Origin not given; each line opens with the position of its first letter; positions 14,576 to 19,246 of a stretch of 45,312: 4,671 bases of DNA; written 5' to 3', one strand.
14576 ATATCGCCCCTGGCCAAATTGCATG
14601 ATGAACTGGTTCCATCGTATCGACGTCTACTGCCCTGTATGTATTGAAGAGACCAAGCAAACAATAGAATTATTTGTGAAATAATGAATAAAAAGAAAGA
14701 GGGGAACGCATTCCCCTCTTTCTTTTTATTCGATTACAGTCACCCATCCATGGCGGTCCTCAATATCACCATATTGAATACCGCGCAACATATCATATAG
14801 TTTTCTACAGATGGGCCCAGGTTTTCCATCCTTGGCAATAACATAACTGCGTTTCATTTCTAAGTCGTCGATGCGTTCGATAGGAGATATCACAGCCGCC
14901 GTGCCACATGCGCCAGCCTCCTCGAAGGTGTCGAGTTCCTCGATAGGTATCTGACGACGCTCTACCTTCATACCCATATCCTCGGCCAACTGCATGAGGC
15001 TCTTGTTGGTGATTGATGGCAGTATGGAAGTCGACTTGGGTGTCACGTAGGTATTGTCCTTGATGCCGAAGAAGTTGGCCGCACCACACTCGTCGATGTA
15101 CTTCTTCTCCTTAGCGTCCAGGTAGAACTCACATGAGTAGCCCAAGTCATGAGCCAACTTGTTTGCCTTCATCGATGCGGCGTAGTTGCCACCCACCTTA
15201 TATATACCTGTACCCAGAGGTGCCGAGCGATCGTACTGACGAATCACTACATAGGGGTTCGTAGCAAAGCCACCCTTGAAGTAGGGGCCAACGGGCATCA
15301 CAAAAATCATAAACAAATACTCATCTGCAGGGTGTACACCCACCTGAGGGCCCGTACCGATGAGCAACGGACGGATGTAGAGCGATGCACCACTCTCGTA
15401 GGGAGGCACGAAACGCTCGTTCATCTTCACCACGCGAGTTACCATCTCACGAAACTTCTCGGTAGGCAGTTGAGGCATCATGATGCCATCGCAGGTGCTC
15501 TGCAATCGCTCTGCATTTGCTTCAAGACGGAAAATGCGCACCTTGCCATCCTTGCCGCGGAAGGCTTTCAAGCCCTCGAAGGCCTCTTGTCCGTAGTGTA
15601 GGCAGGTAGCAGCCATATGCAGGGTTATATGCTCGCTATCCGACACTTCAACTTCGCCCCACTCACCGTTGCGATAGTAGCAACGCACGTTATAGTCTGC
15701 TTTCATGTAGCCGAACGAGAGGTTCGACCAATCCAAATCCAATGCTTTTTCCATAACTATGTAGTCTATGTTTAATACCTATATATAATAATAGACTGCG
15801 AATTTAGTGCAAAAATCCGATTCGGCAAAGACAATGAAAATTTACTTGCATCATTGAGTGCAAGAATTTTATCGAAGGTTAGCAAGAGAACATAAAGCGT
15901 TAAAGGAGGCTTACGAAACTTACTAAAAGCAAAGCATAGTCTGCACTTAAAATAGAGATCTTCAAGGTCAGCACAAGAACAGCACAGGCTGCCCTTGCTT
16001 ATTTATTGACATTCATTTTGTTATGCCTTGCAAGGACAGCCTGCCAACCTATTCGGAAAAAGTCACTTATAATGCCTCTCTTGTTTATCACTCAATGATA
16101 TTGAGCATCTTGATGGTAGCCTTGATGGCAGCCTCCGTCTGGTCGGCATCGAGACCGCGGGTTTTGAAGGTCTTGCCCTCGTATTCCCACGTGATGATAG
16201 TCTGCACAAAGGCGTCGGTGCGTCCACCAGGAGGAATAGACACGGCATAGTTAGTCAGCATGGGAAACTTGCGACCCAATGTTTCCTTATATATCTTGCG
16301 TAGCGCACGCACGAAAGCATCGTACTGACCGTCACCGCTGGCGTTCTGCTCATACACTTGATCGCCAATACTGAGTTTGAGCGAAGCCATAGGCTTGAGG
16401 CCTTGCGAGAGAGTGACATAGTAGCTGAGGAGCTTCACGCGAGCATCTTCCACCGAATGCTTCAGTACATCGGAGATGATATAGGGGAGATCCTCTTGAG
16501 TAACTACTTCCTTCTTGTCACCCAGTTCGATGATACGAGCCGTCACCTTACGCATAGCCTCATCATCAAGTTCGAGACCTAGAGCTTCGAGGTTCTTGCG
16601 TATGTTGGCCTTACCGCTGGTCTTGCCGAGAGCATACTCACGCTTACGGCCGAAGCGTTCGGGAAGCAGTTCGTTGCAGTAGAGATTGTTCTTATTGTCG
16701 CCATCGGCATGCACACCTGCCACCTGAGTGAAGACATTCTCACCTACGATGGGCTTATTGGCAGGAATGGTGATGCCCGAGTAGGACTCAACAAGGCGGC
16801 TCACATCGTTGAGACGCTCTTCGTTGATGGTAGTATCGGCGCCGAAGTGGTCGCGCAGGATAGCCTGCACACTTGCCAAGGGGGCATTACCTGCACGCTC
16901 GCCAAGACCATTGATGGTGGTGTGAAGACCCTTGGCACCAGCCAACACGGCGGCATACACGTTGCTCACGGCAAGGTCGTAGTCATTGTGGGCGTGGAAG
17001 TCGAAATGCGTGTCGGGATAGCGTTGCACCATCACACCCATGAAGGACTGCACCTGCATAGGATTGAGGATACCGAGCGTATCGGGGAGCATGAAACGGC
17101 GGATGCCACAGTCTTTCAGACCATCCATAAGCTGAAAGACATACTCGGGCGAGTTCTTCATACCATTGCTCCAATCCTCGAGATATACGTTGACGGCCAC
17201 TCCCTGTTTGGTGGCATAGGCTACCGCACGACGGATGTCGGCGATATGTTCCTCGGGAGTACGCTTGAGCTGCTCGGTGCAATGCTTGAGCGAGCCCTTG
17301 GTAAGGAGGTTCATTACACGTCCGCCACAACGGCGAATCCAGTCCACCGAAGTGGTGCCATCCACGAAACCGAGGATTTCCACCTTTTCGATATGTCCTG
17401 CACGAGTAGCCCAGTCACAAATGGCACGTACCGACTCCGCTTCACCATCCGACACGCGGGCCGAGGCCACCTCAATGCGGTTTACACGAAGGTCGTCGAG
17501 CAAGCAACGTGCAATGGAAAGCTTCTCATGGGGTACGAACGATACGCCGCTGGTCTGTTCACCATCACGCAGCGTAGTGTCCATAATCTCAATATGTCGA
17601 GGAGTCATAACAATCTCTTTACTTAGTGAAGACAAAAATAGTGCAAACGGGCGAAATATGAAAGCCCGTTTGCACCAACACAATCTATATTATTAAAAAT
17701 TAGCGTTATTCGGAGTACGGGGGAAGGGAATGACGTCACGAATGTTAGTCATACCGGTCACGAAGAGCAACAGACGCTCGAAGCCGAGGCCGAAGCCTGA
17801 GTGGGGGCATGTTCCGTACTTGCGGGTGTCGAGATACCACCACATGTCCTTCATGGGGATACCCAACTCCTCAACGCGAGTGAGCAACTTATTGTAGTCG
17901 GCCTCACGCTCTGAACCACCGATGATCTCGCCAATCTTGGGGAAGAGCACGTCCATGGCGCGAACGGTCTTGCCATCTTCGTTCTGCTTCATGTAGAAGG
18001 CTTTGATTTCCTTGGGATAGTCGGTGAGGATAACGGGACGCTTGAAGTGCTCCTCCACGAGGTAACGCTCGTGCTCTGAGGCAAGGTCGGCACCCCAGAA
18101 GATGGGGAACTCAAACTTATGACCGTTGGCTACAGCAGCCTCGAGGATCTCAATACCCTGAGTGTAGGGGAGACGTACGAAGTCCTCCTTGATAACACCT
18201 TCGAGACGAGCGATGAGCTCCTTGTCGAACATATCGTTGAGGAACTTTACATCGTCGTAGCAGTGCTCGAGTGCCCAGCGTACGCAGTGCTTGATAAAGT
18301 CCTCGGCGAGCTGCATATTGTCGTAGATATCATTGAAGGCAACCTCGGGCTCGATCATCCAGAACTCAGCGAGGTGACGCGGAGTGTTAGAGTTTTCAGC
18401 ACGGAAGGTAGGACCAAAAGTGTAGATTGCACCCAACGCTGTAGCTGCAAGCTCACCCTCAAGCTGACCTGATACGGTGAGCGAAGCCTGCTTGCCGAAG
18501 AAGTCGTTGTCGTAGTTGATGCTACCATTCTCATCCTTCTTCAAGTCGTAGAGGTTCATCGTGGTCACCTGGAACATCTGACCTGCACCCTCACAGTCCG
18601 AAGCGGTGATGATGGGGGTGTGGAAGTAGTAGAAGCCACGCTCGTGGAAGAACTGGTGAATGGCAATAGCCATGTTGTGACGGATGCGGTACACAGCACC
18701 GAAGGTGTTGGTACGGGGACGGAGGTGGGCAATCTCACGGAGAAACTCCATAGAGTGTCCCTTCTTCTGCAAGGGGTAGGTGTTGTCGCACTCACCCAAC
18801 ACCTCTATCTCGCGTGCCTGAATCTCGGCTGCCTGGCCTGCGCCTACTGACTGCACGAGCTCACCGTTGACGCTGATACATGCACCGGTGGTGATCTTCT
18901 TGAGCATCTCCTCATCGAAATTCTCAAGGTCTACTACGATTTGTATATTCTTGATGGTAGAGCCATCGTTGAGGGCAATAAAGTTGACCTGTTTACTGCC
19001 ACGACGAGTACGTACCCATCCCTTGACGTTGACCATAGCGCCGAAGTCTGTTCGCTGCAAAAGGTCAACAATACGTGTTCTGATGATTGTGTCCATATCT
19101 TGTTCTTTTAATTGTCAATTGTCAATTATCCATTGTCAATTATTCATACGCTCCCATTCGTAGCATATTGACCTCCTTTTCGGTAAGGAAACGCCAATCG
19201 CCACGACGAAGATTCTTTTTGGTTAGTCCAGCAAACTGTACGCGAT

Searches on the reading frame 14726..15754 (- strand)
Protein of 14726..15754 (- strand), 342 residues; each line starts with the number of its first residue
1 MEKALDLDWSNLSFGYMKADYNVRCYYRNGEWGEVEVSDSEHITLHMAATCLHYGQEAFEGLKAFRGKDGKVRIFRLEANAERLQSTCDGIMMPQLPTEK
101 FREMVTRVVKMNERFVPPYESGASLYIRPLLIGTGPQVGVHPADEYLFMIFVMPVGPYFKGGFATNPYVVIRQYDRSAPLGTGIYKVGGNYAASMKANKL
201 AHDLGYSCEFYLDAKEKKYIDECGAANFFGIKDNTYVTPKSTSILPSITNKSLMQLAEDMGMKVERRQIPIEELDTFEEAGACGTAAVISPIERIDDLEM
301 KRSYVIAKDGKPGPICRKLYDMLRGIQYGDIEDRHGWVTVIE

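Call 100: search_protein_families(library=pfam, proteins=[window:14726-15754:-], max_evalue=0.00001)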
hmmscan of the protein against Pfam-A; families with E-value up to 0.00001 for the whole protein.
window:14726-15754:- (342 aa): 1 family
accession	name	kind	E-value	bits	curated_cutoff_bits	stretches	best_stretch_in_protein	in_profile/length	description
PF01063.24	Aminotran_4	-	2e-31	110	28.5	1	58-295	2-223/223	Amino-transferase class IV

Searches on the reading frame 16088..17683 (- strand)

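Call 100: search_protein_families(library=pfam, proteins=[window:16088-17683:-], max_evalue=0.00001)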
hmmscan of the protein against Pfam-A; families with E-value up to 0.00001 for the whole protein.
window:16088-17683:- (531 aa): 3 families
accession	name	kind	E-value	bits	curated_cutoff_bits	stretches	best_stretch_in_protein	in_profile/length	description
PF00682.25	HMGL-like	-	8.6e-51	173.3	29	1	31-298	2-260/260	HMGL-like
PF08502.15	LeuA_dimer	-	3.5e-28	98.6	24.9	1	394-529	2-129/131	LeuA allosteric (dimerisation) domain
PF22617.1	HCS_D2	-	2e-14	54.1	27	1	312-391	1-81/82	Homocitrate synthase post-HMGL domain-like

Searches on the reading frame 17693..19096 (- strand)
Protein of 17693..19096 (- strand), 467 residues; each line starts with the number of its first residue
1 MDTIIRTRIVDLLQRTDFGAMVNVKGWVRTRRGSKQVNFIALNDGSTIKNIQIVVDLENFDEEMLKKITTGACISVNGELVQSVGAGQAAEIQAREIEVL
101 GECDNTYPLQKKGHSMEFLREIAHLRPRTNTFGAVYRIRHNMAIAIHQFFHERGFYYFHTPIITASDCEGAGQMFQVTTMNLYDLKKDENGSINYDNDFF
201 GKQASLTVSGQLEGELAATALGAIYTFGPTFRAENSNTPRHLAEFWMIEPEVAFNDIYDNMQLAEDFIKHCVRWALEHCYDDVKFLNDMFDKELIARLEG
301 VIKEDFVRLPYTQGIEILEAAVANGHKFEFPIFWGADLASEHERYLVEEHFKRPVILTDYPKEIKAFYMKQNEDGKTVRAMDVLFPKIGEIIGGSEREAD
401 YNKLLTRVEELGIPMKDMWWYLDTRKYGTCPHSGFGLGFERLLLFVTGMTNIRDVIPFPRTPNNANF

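Call 101: search_protein_families(library=pfam, proteins=[window:17693-19096:-], max_evalue=0.00001)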
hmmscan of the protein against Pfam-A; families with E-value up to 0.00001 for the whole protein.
window:17693-19096:- (467 aa): 2 families
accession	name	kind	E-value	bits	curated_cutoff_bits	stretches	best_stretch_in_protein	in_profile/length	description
PF00152.25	tRNA-synt_2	-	1.2e-63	215.5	25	1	120-461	6-307/308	tRNA synthetases class II (D, K and N)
PF01336.31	tRNA_anti-codon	-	1.4e-12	47.8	27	1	22-100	1-75/75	OB-fold nucleic acid binding domain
